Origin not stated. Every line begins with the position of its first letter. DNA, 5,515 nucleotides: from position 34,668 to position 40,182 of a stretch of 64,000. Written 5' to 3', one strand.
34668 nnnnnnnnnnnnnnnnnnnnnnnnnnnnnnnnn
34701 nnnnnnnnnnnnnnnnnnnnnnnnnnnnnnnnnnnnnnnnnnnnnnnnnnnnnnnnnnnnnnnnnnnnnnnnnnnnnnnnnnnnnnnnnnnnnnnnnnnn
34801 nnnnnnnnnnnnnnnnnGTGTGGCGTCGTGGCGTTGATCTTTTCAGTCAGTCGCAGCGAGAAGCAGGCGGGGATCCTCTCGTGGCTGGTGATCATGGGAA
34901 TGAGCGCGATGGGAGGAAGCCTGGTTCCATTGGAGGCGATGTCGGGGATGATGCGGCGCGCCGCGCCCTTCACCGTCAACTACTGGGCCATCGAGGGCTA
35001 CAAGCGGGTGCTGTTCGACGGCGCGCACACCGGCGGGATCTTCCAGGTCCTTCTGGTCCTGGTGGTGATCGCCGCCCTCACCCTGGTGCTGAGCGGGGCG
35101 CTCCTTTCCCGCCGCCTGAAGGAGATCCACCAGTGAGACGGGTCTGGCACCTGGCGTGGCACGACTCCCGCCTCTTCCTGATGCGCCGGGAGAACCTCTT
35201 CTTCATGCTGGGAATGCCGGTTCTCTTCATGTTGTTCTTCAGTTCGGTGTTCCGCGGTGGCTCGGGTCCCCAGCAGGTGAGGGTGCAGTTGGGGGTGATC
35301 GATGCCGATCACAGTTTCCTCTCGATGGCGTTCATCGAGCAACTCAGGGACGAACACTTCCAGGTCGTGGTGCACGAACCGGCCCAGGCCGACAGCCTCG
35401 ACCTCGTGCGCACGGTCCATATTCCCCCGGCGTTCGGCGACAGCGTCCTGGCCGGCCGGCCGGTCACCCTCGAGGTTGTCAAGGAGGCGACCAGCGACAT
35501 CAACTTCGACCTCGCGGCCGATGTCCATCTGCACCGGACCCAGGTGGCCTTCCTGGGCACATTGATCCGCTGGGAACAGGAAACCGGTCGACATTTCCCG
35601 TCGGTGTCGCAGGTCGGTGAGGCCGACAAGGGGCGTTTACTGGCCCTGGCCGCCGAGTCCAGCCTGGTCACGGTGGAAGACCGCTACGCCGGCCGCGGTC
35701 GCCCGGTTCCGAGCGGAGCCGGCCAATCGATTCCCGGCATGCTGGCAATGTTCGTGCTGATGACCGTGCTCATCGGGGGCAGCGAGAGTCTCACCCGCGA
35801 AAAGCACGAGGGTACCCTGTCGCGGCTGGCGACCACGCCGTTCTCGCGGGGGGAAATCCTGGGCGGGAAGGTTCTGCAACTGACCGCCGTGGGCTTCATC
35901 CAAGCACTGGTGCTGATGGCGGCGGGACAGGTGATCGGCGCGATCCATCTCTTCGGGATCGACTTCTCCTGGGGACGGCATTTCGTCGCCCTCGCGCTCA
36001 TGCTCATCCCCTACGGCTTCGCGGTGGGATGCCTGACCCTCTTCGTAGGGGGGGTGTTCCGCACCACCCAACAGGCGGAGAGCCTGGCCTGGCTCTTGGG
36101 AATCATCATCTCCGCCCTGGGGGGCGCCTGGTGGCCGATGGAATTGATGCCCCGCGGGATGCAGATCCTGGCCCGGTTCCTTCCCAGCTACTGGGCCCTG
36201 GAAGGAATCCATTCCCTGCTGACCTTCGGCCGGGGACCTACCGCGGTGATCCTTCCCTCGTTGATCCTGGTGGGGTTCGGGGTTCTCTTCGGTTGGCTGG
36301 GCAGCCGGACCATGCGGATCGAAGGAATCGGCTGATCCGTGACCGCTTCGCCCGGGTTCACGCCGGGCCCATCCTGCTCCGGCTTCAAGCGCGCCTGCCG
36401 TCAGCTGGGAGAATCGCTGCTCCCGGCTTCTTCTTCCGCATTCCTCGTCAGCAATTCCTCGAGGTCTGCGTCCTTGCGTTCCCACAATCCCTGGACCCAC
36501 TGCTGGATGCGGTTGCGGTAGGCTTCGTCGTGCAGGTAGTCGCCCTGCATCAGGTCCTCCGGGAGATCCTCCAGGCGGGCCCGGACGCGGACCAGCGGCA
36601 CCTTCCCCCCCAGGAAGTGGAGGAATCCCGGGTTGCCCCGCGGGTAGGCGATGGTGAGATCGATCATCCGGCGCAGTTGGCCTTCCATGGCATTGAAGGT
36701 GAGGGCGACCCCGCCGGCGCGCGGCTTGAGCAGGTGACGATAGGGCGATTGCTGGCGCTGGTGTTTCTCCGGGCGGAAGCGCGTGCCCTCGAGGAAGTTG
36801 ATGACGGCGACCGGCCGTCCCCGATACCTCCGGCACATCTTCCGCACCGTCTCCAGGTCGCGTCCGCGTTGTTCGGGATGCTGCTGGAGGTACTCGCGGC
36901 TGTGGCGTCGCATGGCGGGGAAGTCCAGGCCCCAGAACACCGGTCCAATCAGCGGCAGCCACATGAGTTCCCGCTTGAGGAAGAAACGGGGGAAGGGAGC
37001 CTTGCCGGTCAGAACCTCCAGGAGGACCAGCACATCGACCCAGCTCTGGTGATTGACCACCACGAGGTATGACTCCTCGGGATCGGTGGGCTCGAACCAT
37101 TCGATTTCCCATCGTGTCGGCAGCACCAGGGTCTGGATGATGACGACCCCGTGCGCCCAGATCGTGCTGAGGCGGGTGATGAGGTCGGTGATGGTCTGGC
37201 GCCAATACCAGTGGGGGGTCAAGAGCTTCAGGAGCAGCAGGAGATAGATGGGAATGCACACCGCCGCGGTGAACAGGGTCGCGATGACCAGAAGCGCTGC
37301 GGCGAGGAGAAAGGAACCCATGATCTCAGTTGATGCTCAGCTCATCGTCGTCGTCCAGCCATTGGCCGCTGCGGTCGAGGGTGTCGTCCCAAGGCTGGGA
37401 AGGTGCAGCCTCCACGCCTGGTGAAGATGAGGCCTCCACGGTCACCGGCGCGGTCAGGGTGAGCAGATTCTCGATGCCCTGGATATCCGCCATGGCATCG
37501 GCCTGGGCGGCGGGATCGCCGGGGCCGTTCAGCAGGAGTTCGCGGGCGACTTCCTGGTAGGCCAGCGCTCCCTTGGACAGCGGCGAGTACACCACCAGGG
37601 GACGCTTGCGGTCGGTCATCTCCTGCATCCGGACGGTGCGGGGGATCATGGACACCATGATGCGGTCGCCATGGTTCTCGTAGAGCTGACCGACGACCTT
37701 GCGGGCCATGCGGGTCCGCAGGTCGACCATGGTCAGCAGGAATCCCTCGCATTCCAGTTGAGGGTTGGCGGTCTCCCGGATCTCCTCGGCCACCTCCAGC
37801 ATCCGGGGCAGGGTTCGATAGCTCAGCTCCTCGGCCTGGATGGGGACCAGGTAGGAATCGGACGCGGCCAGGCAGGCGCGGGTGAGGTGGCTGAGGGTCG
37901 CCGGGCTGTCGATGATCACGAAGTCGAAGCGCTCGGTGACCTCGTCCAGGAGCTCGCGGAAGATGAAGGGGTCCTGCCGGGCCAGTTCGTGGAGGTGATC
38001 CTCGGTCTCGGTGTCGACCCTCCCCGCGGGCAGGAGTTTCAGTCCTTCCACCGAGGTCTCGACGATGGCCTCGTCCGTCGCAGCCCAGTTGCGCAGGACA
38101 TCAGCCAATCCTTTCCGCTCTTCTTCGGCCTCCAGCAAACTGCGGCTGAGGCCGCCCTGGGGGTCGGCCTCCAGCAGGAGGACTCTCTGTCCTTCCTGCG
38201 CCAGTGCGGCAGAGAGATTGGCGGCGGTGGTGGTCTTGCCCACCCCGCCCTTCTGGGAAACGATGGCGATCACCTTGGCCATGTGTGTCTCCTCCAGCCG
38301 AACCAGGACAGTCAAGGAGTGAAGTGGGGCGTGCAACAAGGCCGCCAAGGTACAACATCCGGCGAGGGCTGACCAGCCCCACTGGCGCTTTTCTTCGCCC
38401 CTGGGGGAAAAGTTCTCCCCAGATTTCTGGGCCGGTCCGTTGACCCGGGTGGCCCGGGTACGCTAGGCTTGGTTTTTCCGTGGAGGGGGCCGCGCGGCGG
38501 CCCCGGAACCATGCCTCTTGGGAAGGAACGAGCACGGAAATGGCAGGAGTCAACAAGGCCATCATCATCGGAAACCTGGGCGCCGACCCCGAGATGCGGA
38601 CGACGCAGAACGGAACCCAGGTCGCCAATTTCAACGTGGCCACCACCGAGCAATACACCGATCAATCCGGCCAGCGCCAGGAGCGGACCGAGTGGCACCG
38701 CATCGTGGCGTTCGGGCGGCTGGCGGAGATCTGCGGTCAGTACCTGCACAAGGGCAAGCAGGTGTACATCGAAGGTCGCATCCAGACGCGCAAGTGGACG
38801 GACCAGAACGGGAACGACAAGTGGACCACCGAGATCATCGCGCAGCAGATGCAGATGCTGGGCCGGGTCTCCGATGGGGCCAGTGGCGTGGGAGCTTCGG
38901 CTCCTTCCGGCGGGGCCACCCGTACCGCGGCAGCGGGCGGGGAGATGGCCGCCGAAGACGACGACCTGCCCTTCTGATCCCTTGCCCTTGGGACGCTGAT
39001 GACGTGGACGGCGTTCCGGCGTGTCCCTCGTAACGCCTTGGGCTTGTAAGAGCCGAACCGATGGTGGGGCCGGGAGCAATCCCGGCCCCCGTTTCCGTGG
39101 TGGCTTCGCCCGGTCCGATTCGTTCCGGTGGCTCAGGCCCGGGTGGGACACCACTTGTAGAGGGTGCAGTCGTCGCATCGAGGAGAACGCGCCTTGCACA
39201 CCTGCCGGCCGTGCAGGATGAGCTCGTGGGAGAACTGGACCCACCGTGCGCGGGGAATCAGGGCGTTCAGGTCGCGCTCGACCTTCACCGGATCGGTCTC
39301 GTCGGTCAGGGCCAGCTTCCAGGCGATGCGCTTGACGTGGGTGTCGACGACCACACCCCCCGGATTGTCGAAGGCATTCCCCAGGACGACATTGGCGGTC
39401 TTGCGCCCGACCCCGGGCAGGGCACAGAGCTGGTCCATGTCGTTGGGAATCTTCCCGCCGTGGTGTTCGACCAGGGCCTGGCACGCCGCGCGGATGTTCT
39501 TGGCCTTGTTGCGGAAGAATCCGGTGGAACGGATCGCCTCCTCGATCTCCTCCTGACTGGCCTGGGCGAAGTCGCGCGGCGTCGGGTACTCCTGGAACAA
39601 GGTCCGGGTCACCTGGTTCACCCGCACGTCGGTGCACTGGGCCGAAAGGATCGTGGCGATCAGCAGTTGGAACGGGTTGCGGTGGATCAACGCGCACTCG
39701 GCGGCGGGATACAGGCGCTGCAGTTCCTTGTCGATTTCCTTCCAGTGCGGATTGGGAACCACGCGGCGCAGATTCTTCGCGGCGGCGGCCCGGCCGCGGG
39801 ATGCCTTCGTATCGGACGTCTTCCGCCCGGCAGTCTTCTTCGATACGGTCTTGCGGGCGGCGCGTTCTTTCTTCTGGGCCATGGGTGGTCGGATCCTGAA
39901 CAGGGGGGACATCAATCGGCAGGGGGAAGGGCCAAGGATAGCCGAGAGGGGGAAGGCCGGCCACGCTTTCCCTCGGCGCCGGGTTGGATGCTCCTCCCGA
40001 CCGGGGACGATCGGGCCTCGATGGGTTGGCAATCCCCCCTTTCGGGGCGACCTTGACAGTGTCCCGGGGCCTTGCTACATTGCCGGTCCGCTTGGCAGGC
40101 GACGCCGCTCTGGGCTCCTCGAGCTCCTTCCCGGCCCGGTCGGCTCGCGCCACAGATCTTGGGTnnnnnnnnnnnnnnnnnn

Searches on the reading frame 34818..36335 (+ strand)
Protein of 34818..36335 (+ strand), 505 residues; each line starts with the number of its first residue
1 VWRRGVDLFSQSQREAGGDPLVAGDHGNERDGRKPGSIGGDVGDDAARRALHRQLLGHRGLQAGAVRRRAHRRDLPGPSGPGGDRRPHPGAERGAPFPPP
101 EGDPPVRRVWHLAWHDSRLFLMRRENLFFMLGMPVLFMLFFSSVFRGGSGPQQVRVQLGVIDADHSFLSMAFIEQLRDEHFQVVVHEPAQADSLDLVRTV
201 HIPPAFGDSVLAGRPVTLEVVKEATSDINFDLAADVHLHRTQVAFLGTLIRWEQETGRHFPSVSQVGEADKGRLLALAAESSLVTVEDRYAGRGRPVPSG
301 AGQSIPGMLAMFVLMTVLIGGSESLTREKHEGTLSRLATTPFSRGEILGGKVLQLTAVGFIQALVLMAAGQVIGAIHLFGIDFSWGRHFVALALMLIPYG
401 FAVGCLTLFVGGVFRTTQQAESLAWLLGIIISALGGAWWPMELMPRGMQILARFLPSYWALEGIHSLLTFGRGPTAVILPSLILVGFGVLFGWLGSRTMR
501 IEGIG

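Call 78: search_protein_families(library=pfam, proteins=[window:34818-36335:+], max_evalue=0.0001)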
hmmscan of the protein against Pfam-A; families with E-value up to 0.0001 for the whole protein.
window:34818-36335:+ (505 aa): 4 families
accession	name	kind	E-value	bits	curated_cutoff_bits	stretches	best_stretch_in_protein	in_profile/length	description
PF12698.13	ABC2_membrane_3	-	1.5e-38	133.3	31.6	1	127-496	4-346/347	ABC-2 family transporter protein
PF01061.29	ABC2_membrane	-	1.6e-18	67.4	26.9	1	301-466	47-208/211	ABC-2 type transporter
PF12679.13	ABC2_membrane_2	-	1.1e-16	61.4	27.2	1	110-427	1-191/283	ABC-2 family transporter protein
PF12730.13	ABC2_membrane_4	-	1e-07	32.6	27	1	309-415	55-163/179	ABC-2 family transporter protein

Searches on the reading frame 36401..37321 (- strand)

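Call 25: search_protein_families(library=pfam, proteins=[window:36401-37321:-], max_evalue=0.001)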
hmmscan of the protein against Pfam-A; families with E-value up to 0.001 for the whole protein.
window:36401-37321:- (306 aa): 1 family
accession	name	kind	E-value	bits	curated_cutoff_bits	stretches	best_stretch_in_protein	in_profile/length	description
PF01553.26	Acyltransferase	-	6.2e-14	52.4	23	1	80-205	11-116/132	Acyltransferase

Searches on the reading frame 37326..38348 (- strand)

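Call 25: search_protein_families(library=pfam, proteins=[window:37326-38348:-], max_evalue=0.001)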
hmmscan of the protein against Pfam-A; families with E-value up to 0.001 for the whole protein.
window:37326-38348:- (340 aa): 10 families
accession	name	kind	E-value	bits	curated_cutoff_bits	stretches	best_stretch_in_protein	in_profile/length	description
PF13614.12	AAA_31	-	2.3e-42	145.3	27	1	25-199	2-176/177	AAA domain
PF01656.29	CbiA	-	7.6e-24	84.5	25.4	1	27-250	1-124/125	CobQ/CobB/MinD/ParA nucleotide binding domain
PF06564.18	CBP_BcsQ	-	1e-19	71.5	21.3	1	26-268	3-230/234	Cellulose biosynthesis protein BcsQ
PF10609.15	ParA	-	4.4e-14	52.9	27.1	1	24-271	3-245/246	NUBPL iron-transfer P-loop NTPase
PF00142.24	Fer4_NifH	-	5.9e-10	39.5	25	1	31-91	6-65/271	4Fe-4S iron sulfur cluster binding proteins, NifH/frxC family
PF09140.17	MipZ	-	7.8e-10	38.9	20.7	1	26-172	2-131/262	ATPase MipZ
PF02374.21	ArsA_ATPase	-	8.3e-10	38.8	24.3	1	29-151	5-135/305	Anion-transporting ATPase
PF07015.17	VirC1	-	4.4e-08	33.2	24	1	25-70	2-47/231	VirC1 protein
PF13481.12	AAA_25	-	1.1e-06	28.9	27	1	24-150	32-153/195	AAA domain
PF00448.28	SRP54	-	0.00089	19.4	22.7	0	26-62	3-38/196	SRP54-type protein, GTPase domain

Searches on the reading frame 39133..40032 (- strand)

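Call 79: search_protein_families(library=pfam, proteins=[window:39133-40032:-], max_evalue=0.0001)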
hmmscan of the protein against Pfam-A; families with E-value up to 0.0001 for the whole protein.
window:39133-40032:- (299 aa): 2 families
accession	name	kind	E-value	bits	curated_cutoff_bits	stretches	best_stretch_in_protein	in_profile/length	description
PF00730.31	HhH-GPD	-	1.1e-26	93.7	26.2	1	125-260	1-107/108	HhH-GPD superfamily base excision DNA repair protein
PF00633.29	HHH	-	1.8e-09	37.4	24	1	191-217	2-28/30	Helix-hairpin-helix motif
